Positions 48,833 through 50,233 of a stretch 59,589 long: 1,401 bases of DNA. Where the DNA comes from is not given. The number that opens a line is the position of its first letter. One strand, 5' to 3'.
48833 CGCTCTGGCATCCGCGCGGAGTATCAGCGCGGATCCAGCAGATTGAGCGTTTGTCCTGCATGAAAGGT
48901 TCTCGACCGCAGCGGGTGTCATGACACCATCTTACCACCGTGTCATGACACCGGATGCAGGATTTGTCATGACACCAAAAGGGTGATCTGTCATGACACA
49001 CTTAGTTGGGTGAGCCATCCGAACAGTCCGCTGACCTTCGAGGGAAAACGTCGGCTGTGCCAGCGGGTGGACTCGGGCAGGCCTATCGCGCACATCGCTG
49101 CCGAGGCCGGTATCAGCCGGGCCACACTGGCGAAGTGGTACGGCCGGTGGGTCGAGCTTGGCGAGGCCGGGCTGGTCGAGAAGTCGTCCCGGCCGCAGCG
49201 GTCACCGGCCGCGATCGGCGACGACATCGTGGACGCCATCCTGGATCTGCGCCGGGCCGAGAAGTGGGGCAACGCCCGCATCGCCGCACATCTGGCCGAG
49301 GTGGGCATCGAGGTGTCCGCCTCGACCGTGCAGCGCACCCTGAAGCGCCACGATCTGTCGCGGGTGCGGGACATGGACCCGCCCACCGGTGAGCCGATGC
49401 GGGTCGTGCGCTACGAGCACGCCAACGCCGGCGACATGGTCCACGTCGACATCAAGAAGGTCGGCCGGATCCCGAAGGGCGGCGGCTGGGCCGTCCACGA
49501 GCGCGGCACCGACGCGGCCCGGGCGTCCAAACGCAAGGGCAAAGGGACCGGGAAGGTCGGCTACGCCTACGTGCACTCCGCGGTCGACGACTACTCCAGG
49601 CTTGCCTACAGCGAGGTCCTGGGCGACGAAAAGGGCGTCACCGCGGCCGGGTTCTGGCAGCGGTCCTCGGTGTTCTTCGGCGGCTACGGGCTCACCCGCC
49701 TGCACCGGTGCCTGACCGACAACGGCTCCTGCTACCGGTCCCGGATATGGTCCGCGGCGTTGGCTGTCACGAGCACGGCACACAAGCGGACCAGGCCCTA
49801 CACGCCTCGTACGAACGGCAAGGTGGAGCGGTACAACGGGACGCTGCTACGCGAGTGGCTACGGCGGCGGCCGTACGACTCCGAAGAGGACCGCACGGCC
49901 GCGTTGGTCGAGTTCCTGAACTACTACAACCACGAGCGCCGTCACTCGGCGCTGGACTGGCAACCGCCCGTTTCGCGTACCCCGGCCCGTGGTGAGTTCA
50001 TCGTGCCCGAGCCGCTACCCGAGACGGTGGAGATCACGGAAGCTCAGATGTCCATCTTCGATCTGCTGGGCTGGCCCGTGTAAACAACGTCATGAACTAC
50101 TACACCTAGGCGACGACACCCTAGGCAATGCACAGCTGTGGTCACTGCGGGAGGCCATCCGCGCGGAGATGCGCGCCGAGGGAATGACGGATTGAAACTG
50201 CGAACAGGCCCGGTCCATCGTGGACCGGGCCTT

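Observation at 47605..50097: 24-bp-phased array of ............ palindromes tying together an RHH gene, a methyltransferase and the transposase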

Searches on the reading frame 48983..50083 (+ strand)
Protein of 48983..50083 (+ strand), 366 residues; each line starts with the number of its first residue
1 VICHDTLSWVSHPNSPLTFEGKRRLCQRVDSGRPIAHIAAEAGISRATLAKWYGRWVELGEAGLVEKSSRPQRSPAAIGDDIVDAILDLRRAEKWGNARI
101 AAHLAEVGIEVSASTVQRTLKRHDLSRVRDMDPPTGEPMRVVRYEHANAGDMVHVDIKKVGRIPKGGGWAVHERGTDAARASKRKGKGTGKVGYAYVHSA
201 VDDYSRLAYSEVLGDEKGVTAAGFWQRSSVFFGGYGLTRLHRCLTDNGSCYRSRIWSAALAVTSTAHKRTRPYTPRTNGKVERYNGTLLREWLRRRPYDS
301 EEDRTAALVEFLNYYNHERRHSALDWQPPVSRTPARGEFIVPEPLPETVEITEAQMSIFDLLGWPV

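Call 6: search_protein_families(library=pfam, proteins=[window:48983-50083:+], max_evalue=0.01)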
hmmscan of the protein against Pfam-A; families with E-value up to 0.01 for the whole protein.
window:48983-50083:+ (366 aa): 12 families
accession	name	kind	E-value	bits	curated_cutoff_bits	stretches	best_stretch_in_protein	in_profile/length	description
PF13683.12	rve_3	-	6.8e-17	61.4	26.5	1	266-329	4-67/67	Integrase core domain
PF13565.12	HTH_32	-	4.7e-14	53.1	33.7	1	48-120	1-73/73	Homeodomain-like domain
PF00665.32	rve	-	5.9e-10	39.8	32.6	1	151-275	6-102/102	Integrase core domain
PF13518.12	HTH_28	-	2.8e-08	34.1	25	1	24-71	4-51/52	Helix-turn-helix domain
PF13551.12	HTH_29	-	1.3e-06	28.9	28.1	1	29-74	8-53/64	Winged helix-turn helix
PF13011.12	LZ_Tnp_IS481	-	1.8e-06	28.6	22.2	1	17-91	9-84/85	leucine-zipper of insertion element IS481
PF13384.12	HTH_23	-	1.1e-05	25.6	24.6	1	28-64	13-49/50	Homeodomain-like domain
PF01498.24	HTH_Tnp_Tc3_2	-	0.00029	21.5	31.5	1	98-129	17-48/72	Transposase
PF13276.12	HTH_21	-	0.0075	16.9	28.1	0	84-127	8-54/60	HTH-like domain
PF13592.12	HTH_33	-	0.0088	16.1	25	0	95-127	5-38/60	Winged helix-turn helix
PF13333.12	rve_2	-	0.0095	16.5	22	0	286-326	5-45/56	Integrase core domain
PF02796.21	HTH_7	-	0.0096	16.5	23.8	0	24-49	13-38/45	Helix-turn-helix domain of resolvase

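Call 8: find_related_loci(query=window:48983-50083:+, collection=genome_contigs, flank=3000)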
Query window:48983-50083:+ (366 aa) in genome_contigs; peptide patterns used: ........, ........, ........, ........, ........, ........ (x = any residue, [..] = any of these).
600 stretches matched a pattern (row limit reached: there are more); 559 encode a relative of the query (tblastn E <= 1e-3); the best 80 are kept; 80 distinct loci.
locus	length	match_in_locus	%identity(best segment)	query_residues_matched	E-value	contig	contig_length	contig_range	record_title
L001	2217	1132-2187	73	11-363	0e+0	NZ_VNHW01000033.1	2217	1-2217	Blastococcus xanthinilyticus strain DSM 46842 Ga0131107_133, whole genome shotgun sequence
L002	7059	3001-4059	61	12-362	7e-138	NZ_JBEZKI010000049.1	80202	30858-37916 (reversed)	Streptomyces sp. NPDC048417 NPDC048417_149_F10.ctg-0049, whole genome shotgun sequence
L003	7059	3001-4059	60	12-362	3e-136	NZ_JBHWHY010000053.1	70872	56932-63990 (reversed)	Streptomyces sp. NPDC059788 NPDC059788_T45_H6.ctg-0053, whole genome shotgun sequence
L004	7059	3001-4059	59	12-362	9e-136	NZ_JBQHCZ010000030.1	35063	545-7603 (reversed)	Streptomyces sp. OZ13 OZ13_scaffold30, whole genome shotgun sequence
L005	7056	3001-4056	59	12-361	1e-132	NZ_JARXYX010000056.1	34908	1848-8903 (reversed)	Streptomyces sp. LBL Ga0498890_56, whole genome shotgun sequence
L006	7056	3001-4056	59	12-361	2e-131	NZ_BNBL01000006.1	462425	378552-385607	Streptomyces griseocarneus strain JCM 4580 sequence06, whole genome shotgun sequence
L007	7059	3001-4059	58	11-361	3e-131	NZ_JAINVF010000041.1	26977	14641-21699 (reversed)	Streptomyces sp. NK08204 41, whole genome shotgun sequence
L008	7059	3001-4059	58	12-362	5e-131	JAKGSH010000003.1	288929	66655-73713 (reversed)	Streptomyces sp. Tue 6430 6430_4_1, whole genome shotgun sequence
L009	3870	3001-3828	65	12-285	3e-115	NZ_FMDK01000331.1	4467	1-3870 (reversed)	Streptomyces sp. MnatMP-M17, whole genome shotgun sequence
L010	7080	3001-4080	56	11-360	2e-113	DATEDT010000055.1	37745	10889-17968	MAG TPA_asm: Aeromicrobium sp. isolate SMAG_U8714 k141_1497612, whole genome shotgun sequence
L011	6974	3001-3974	59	12-334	1e-102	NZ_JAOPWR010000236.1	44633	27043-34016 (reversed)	MAG: Pseudonocardia sp. isolate RYN_179 scaffold_1387175, whole genome shotgun sequence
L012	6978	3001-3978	50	10-339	2e-92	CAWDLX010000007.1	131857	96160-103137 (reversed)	MAG: uncultured Actinomycetota bacterium isolate MFD04944.bin.2.10 genome assembly, contig: contig_36674, whole genome s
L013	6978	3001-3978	50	10-339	2e-92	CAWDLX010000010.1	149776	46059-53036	MAG: uncultured Actinomycetota bacterium isolate MFD04944.bin.2.10 genome assembly, contig: contig_44434, whole genome s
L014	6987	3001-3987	47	7-336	2e-91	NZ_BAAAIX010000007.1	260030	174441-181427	Luteococcus peritonei strain JCM 11685 sequence07, whole genome shotgun sequence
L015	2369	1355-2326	48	6-332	4e-94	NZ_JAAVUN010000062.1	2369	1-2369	Kocuria subflava strain YIM 13062 Scaffold62, whole genome shotgun sequence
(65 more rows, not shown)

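Call 51: find_related_loci(query=window:49010-50083:+, collection=viral_contigs, flank=4000)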
Query window:49010-50083:+ (357 aa) in viral_contigs; peptide patterns used: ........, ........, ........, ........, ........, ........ (x = any residue, [..] = any of these).
10 stretches matched a pattern; 8 encode a relative of the query (tblastn E <= 1e-3); 8 distinct loci.
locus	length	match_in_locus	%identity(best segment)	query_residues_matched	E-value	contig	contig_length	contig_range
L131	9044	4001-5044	68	3-352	2e-160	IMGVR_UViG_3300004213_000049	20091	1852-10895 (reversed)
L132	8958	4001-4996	45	1-332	6e-83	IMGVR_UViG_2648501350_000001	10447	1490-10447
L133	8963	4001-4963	45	1-322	1e-80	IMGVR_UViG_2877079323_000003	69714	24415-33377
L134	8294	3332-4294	45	1-322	8e-81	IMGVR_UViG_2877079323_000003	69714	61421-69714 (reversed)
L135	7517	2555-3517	44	1-322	3e-79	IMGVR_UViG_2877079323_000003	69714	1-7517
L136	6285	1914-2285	66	230-353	1e-49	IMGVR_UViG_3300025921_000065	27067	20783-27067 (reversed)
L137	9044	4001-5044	68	3-352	2e-160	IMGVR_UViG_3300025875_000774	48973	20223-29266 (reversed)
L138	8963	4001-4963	44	1-322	3e-79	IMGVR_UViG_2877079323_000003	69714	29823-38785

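Call 61: search_protein_families(library=ncbifam, proteins=[window:49010-50083:+], max_evalue=0.001)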
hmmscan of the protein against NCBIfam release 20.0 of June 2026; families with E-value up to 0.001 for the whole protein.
window:49010-50083:+ (357 aa): 6 families
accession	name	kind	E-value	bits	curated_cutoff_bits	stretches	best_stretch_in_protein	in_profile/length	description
NF033577.2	transpos_IS481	equivalog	3.8e-93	312.1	224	1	13-323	2-283/284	IS481 family transposase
NF033516.0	transpos_IS3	equivalog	1.3e-27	97.1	160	2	232-322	277-367/369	IS3 family transposase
NF033545.0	transpos_IS630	equivalog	1.5e-16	60.7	100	1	16-119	4-113/299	IS630 family transposase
NF033546.1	transpos_IS21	equivalog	2.1e-15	57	160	2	179-316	132-275/294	IS21 family transposase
NF033594.2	transpos_ISNCY_2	equivalog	8.6e-09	35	250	1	30-147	17-133/368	ISNCY family transposase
NF006918.0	PRK09409.1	subfamily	1.5e-05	24.8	597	1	234-320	195-281/301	IS2 transposase TnpB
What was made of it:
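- On IS481 family insertion sequence / cargo transposon: NCBIfam NF033577 transpos_IS481 scores 312 bits against a cut-off of 224 (call 61).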

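Call 70: find_homologous_proteins(query=window:49010-50083:+, max_evalue=1e-100)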
Query window:49010-50083:+ (357 aa): 293 proteins with E <= 1e-100 among 8000 candidates; the best 120 are listed.
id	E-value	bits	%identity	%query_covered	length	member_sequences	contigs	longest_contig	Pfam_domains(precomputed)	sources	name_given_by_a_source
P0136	1.4e-215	733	89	99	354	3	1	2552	PF00665.33,PF13384.13,PF13551.13,PF13011.12,PF13518.13,PF13683.13,PF13565.13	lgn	-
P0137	4.3e-213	725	87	99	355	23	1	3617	PF00665.33,PF13384.13,PF13011.12,PF13518.13,PF13683.13,PF13565.13,PF13276.13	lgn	-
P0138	1.0e-211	721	88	99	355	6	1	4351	PF00665.33,PF13384.13,PF13551.13,PF13011.12,PF13518.13,PF13683.13,PF13565.13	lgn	-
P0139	2.8e-205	699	84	99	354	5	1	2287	PF00665.33,PF13011.12,PF13518.13,PF13683.13,PF13565.13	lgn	-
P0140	1.6e-198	677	83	99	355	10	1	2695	PF00665.33,PF13011.12,PF13518.13,PF13683.13,PF13565.13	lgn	-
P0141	2.1e-172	591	73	98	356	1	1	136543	PF00665.33,PF13011.12,PF13683.13,PF13565.13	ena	-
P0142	1.9e-171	588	74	99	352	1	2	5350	PF00665.33,PF13011.12,PF13518.13,PF13683.13,PF13565.13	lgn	-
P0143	7.0e-171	586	73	98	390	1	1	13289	PF00665.33,PF13384.13,PF13551.13,PF13011.12,PF13518.13,PF13683.13,PF13565.13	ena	-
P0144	7.9e-163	560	76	89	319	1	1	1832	PF00665.33,PF13683.13,PF13565.13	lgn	-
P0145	8.5e-158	543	69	99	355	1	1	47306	PF00665.33,PF13011.12,PF13518.13,PF13683.13,PF13565.13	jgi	jgi:transposase InsO family protein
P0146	6.5e-154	530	75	89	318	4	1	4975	PF00665.33,PF13683.13,PF13565.13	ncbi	-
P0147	8.9e-151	520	70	94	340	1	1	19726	PF00665.33,PF13384.13,PF13551.13,PF13011.12,PF13518.13,PF13683.13,PF13565.13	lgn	-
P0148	4.6e-150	518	69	94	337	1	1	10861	PF00665.33,PF13384.13,PF13551.13,PF13011.12,PF13518.13,PF13683.13,PF13565.13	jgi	jgi:transposase InsO family protein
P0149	6.0e-149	514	71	88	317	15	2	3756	PF00665.33,PF13683.13,PF13565.13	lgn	-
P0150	1.7e-147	509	71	93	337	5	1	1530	PF00665.33,PF13384.13,PF13551.13,PF13011.12,PF13518.13,PF13683.13,PF13565.13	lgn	-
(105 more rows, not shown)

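Call 71: find_encoding_contigs(protein=P0138, flank=4000, max_places=3)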
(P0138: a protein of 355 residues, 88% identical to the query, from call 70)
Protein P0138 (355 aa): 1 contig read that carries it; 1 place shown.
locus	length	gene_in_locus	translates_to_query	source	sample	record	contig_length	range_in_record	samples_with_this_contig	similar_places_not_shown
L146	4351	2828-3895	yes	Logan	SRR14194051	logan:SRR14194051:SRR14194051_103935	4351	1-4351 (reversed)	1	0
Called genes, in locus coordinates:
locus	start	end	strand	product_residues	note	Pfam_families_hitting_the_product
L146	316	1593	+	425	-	PF14659:Phage_int_SAM_3 (weak), PF00589:Phage_integrase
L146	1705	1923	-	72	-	PF01402:RHH_1 (faint)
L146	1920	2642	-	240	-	-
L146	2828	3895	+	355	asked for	PF13011:LZ_Tnp_IS481, PF13384:HTH_23 (faint), PF13518:HTH_28, PF13551:HTH_29 (faint), PF13565:HTH_32, PF00665:rve, PF13683:rve_3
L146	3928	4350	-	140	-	?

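Call 72: find_encoding_contigs(protein=P0137, flank=4000, max_places=3)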
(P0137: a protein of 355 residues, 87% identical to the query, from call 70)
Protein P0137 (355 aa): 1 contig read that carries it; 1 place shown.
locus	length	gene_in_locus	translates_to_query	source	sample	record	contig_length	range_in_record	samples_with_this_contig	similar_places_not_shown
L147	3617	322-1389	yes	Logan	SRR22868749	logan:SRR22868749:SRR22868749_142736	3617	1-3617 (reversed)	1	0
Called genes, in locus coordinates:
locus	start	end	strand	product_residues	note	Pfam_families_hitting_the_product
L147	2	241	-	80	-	?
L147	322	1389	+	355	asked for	PF13011:LZ_Tnp_IS481, PF13384:HTH_23 (faint), PF13518:HTH_28, PF13565:HTH_32, PF13276:HTH_21 (faint), PF00665:rve, PF13683:rve_3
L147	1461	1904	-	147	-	-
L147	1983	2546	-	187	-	PF01844:HNH, PF14279:HNH_5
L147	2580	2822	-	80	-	-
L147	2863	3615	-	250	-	?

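Call 73: find_encoding_contigs(protein=P0139, flank=4000, max_places=3)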
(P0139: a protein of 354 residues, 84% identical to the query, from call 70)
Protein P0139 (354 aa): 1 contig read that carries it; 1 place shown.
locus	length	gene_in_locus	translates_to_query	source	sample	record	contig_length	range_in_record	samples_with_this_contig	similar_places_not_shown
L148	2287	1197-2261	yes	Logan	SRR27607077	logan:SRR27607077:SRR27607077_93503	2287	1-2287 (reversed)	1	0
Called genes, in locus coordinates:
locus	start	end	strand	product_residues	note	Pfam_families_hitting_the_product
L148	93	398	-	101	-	-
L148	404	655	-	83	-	-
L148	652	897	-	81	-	-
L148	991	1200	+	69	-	PF12728:HTH_17 (weak)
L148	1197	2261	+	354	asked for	PF13011:LZ_Tnp_IS481, PF13518:HTH_28, PF13565:HTH_32, PF00665:rve, PF13683:rve_3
